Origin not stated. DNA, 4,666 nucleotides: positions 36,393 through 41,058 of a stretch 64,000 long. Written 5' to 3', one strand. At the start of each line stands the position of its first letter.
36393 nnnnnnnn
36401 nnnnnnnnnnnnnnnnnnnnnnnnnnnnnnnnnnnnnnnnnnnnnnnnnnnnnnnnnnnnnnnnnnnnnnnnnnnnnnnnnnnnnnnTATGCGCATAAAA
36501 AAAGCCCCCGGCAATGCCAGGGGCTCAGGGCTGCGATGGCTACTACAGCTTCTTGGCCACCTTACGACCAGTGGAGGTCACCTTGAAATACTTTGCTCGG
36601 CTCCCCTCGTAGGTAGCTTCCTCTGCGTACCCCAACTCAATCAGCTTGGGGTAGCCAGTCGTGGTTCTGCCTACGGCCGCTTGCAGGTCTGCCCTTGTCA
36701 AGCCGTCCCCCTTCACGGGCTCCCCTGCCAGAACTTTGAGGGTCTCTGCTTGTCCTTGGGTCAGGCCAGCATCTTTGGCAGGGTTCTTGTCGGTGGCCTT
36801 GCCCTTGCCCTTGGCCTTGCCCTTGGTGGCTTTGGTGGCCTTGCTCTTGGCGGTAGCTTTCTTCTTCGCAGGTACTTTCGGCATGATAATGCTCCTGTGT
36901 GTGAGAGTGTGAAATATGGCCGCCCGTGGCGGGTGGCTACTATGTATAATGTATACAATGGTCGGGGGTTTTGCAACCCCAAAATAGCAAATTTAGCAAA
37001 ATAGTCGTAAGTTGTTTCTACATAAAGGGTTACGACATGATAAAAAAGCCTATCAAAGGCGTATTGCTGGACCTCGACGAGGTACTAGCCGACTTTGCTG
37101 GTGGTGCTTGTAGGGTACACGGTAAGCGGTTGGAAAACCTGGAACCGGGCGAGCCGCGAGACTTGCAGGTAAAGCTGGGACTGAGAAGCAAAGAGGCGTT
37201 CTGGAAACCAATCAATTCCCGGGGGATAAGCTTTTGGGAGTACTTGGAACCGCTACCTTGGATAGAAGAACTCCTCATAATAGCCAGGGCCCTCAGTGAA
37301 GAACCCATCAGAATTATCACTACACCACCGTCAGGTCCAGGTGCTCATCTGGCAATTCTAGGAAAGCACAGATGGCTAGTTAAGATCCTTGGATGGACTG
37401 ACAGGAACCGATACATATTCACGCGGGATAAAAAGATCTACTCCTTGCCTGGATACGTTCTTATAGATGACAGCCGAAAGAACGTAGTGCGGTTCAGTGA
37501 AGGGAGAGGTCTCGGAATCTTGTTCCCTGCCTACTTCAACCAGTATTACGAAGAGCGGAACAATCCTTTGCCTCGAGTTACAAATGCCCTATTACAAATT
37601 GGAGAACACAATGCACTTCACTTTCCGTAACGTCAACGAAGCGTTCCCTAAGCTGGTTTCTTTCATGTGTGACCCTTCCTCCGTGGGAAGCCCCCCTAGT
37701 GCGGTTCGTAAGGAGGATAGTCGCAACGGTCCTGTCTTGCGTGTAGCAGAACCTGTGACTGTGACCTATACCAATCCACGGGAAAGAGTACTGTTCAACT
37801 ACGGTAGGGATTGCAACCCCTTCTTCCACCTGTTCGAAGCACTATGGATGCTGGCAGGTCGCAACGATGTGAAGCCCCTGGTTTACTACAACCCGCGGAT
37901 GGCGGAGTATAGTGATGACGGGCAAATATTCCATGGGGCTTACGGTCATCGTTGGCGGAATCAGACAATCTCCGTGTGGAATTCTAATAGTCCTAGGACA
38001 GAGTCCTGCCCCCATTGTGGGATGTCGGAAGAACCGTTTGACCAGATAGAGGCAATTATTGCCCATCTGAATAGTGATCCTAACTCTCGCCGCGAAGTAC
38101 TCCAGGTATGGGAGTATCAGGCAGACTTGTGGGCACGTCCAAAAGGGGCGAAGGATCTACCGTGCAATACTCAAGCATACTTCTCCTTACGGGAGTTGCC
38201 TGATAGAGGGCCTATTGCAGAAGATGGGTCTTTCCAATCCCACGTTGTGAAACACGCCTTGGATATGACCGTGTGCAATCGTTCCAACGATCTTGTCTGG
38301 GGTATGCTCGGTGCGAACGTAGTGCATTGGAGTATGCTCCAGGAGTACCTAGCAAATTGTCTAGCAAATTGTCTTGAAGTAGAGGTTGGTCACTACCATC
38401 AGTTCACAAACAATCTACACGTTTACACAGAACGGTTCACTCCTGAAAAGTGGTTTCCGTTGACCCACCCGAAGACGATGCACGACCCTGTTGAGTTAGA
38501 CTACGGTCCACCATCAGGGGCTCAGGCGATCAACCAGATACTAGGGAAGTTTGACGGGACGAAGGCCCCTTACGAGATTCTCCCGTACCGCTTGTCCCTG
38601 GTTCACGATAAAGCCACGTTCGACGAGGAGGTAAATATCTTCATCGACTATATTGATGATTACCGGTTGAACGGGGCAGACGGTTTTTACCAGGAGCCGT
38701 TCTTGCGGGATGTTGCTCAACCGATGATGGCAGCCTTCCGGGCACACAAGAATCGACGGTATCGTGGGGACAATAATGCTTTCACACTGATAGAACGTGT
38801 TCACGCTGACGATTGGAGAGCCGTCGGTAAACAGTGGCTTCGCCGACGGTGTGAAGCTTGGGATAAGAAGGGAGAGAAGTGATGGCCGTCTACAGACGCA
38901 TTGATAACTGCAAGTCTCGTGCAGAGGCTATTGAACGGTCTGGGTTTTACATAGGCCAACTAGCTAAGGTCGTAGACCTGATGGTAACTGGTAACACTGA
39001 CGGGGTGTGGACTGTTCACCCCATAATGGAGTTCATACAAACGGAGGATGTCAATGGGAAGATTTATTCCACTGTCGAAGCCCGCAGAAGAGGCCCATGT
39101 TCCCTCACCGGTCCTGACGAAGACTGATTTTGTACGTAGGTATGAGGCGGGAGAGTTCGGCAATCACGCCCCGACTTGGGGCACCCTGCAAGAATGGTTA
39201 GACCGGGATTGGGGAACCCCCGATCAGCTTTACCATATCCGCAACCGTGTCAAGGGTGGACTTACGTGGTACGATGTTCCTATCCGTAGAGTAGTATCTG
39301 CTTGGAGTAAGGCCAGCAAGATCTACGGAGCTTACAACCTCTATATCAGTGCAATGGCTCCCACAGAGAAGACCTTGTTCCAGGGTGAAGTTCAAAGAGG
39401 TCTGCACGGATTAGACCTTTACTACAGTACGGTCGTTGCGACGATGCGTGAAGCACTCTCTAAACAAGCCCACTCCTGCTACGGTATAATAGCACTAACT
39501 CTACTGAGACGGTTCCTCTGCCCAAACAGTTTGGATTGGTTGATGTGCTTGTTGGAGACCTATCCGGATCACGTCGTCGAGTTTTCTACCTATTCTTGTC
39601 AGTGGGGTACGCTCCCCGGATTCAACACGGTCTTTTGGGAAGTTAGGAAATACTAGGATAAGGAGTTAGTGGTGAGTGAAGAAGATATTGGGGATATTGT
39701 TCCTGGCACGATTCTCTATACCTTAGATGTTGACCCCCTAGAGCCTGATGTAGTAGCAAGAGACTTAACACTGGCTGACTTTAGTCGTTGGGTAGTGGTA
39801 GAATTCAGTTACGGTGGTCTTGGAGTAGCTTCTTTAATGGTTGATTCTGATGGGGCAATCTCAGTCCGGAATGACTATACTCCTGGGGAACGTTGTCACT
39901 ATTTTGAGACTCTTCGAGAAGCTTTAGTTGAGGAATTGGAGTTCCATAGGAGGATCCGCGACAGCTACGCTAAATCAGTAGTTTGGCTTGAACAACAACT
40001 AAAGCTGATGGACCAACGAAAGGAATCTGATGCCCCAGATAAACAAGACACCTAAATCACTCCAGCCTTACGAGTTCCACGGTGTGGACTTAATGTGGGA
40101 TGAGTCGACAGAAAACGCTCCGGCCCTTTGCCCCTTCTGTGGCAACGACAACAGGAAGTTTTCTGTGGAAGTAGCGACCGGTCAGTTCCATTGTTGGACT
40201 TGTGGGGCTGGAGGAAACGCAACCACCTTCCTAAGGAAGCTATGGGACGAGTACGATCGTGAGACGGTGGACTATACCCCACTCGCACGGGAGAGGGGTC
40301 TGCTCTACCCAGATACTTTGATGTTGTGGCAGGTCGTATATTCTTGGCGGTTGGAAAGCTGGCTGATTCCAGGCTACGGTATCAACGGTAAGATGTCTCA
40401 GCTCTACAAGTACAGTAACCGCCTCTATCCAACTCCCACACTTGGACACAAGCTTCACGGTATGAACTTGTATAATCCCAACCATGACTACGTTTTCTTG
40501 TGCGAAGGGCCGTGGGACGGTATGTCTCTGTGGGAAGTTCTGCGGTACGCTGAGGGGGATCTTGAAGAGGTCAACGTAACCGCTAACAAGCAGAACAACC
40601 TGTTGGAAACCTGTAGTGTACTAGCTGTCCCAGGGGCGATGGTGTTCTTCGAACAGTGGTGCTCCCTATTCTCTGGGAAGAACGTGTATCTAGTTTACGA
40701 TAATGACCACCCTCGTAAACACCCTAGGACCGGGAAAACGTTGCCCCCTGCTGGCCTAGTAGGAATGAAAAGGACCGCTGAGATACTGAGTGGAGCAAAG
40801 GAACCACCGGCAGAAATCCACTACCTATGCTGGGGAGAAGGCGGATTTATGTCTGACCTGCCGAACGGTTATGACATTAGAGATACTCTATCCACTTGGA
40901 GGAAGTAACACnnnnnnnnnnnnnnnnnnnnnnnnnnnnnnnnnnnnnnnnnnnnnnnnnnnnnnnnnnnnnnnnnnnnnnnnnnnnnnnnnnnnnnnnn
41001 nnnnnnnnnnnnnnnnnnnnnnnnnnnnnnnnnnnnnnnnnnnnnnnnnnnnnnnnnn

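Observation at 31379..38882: Candidate thymidine-hypermodification cluster with unprecedented accessory enzymes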

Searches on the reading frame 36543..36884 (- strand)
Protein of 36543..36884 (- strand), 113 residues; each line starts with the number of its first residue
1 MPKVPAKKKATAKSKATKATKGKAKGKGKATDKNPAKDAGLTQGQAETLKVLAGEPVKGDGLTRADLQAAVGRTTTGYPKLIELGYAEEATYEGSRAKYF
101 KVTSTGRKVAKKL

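Call 3: search_protein_families(library=pfam, max_evalue=0.01, proteins=[window:36543-36884:-])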
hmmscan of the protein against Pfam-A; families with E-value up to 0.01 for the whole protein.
window:36543-36884:- (113 aa): 0 families

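Call 4: search_protein_families(library=phrogs, max_evalue=0.001, proteins=[window:36543-36884:-])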
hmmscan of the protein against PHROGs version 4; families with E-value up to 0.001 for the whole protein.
window:36543-36884:- (113 aa): 0 families

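Call 97: search_protein_families(library=ncbifam, max_evalue=0.001, proteins=[window:36543-36884:-])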
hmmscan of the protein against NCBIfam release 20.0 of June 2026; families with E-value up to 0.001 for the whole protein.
window:36543-36884:- (113 aa): 0 families

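Call 114: search_solved_structures(query=window:36543-36884:-, max_evalue=1, show_alignments=1)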
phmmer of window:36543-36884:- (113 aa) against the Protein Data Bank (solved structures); distinct sequences matched with E-value up to 1: 1.
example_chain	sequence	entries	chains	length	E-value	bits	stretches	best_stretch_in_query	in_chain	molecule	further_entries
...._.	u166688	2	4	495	0.28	14.9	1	16-66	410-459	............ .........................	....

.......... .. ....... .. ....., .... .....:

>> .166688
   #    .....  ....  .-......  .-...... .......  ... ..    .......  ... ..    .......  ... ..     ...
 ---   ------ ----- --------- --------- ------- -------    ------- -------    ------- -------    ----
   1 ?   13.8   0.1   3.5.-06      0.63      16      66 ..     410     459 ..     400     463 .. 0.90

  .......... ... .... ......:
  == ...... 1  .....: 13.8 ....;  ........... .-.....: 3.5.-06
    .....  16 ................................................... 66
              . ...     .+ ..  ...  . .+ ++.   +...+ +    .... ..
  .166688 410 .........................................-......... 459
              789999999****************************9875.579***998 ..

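Call 115: search_protein_families(library=pfam, max_evalue=1, proteins=[window:36543-36884:-])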
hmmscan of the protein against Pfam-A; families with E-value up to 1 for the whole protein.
window:36543-36884:- (113 aa): 1 family
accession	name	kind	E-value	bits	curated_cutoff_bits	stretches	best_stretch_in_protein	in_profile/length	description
PF07381.18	EarA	-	0.19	12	22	1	80-113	58-90/90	EarA-like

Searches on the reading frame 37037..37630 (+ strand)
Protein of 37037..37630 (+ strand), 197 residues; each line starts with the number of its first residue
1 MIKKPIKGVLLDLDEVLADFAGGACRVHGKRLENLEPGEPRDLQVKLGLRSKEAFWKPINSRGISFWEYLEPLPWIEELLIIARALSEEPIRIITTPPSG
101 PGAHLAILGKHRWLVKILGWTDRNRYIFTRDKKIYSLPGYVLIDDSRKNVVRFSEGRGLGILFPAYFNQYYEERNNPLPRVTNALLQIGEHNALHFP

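Call 3: search_protein_families(library=pfam, max_evalue=0.01, proteins=[window:37037-37630:+])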
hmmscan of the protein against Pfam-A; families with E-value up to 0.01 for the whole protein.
window:37037-37630:+ (197 aa): 1 family
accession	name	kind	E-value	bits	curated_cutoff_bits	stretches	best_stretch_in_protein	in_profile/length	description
PF06941.18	NT5C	-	6.2e-11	42.9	24.8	1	9-172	4-159/180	5' nucleotidase, deoxy (Pyrimidine), cytosolic type C protein (NT5C)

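Call 4: search_protein_families(library=phrogs, max_evalue=0.001, proteins=[window:37037-37630:+])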
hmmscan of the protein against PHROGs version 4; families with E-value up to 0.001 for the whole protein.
window:37037-37630:+ (197 aa): 2 families
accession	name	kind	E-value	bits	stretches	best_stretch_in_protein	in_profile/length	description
phrog_420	-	unknown function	8.8e-13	49.4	1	5-174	12-186/267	unknown function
phrog_2643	-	moron, auxiliary metabolic gene and host takeover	4e-12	47.1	1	2-164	2-157/182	5'-3' deoxyribonucleotidase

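Call 97: search_protein_families(library=ncbifam, max_evalue=0.001, proteins=[window:37037-37630:+])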
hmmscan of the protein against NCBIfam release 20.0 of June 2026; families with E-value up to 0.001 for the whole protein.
window:37037-37630:+ (197 aa): 0 families

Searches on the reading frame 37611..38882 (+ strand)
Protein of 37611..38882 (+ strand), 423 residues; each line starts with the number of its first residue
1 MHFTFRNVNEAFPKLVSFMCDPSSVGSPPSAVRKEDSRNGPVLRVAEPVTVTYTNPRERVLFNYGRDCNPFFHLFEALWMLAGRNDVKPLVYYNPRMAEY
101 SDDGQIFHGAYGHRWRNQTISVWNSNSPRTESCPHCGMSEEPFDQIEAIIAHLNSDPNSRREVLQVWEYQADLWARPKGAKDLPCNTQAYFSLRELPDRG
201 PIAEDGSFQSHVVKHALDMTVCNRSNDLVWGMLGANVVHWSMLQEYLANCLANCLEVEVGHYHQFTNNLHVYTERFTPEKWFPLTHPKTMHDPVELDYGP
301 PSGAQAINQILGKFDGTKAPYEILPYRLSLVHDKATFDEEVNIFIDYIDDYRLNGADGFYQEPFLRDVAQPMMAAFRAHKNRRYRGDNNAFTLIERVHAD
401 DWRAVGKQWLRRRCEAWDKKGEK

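Call 3: search_protein_families(library=pfam, max_evalue=0.01, proteins=[window:37611-38882:+])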
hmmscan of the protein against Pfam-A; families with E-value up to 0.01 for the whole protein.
window:37611-38882:+ (423 aa): 1 family
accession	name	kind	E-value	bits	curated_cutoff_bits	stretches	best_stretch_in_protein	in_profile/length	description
PF00303.24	Thymidylat_synt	-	6.4e-16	58.7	24.3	1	76-276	58-215/266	Thymidylate synthase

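Call 4: search_protein_families(library=phrogs, max_evalue=0.001, proteins=[window:37611-38882:+])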
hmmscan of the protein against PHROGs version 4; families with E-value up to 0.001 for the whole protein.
window:37611-38882:+ (423 aa): 4 families
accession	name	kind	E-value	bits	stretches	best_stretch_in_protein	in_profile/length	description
phrog_5131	-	DNA, RNA and nucleotide metabolism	2.3e-94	317.6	2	33-195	25-163/357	thymidylate synthase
phrog_3676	-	DNA, RNA and nucleotide metabolism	1.7e-40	140.3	2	33-194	29-172/351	thymidylate synthase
phrog_160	-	DNA, RNA and nucleotide metabolism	1.1e-26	94.6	1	76-274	92-255/335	thymidylate synthase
phrog_5682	-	DNA, RNA and nucleotide metabolism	1.8e-09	38.2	1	136-275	43-154/209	thymidylate synthase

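Call 96: search_solved_structures(query=window:37611-38882:+, max_evalue=0.001, show_alignments=2)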
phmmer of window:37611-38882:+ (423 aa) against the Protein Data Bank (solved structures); distinct sequences matched with E-value up to 0.001: 2.
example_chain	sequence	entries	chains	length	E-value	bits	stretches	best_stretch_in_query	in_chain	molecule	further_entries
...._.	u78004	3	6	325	6.4e-08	34.7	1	55-115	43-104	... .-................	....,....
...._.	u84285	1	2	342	7.8e-08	34.4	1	55-115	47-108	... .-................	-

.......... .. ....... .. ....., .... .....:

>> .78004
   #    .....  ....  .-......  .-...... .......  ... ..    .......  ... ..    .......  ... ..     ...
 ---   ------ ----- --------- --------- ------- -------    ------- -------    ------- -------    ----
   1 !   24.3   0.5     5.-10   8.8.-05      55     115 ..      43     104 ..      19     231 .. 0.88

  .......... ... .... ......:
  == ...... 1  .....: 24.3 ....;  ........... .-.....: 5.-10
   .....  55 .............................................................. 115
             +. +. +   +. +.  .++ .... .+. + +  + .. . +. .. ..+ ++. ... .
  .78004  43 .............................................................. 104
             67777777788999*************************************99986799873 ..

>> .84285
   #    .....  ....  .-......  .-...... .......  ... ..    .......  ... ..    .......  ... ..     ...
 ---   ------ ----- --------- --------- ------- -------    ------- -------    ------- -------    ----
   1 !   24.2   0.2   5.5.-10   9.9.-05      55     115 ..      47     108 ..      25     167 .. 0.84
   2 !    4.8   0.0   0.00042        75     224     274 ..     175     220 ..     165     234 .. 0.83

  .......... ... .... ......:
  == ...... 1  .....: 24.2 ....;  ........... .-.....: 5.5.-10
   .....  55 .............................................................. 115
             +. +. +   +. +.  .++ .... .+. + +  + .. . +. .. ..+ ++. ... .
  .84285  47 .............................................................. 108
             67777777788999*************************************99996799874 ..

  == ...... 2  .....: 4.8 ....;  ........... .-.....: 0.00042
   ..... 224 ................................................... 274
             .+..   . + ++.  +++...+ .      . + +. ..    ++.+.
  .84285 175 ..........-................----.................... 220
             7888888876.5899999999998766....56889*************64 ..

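Call 97: search_protein_families(library=ncbifam, max_evalue=0.001, proteins=[window:37611-38882:+])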
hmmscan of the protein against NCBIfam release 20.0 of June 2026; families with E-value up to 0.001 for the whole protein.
window:37611-38882:+ (423 aa): 6 families
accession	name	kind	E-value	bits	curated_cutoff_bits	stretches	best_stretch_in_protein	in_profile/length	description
NF002495.0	PRK01827.1-1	equivalog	1.1e-12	48.1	327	1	135-277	108-226/279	thymidylate synthase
TIGR03283.1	thy_syn_methano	equivalog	4.9e-11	42.5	174.55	2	104-191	76-137/201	thymidylate synthase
NF002497.0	PRK01827.1-3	equivalog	9.1e-11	41.6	327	1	75-276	57-213/264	thymidylate synthase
NF002499.0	PRK01827.1-5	equivalog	9.6e-07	28.3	405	0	74-168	56-134/264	thymidylate synthase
NF002496.0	PRK01827.1-2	equivalog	1.1e-05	24.7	325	0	138-169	158-189/318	thymidylate synthase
TIGR03284.1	thym_sym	equivalog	8.7e-05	21.8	108.35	0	133-169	138-167/296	thymidylate synthase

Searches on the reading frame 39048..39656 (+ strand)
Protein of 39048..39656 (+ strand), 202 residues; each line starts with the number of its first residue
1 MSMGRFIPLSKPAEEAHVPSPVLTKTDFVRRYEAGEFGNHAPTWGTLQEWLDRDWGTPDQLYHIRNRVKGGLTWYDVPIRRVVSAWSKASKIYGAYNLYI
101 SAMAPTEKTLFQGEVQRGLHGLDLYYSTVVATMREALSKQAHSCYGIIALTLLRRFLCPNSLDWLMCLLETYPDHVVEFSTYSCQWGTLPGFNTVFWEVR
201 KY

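Call 3: search_protein_families(library=pfam, max_evalue=0.01, proteins=[window:39048-39656:+])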
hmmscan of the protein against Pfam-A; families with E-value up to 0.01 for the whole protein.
window:39048-39656:+ (202 aa): 0 families

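Call 4: search_protein_families(library=phrogs, max_evalue=0.001, proteins=[window:39048-39656:+])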
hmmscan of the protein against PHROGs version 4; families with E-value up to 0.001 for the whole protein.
window:39048-39656:+ (202 aa): 0 families

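Call 97: search_protein_families(library=ncbifam, max_evalue=0.001, proteins=[window:39048-39656:+])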
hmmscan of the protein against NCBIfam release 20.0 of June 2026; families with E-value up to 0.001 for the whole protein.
window:39048-39656:+ (202 aa): 0 families

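Call 115: search_protein_families(library=pfam, max_evalue=1, proteins=[window:39048-39656:+])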
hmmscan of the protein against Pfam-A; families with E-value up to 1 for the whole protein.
window:39048-39656:+ (202 aa): 0 families

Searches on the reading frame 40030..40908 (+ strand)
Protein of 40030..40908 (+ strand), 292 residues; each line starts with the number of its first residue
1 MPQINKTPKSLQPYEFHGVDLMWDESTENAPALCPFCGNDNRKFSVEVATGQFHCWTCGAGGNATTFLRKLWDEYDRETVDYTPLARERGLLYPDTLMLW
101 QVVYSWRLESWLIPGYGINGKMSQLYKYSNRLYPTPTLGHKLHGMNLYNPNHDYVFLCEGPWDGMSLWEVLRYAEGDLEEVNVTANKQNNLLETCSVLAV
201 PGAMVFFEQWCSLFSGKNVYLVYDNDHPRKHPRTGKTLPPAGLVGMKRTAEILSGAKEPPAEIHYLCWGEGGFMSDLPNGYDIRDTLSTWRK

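Call 68: search_protein_families(library=pfam, max_evalue=0.001, proteins=[window:40030-40908:+])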
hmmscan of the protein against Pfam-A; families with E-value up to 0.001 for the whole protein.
window:40030-40908:+ (292 aa): 1 family
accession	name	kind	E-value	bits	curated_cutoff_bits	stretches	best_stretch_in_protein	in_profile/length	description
PF01807.25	Zn_ribbon_DnaG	-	2.2e-09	37.4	24.9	1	27-71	29-73/98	CHC2 zinc finger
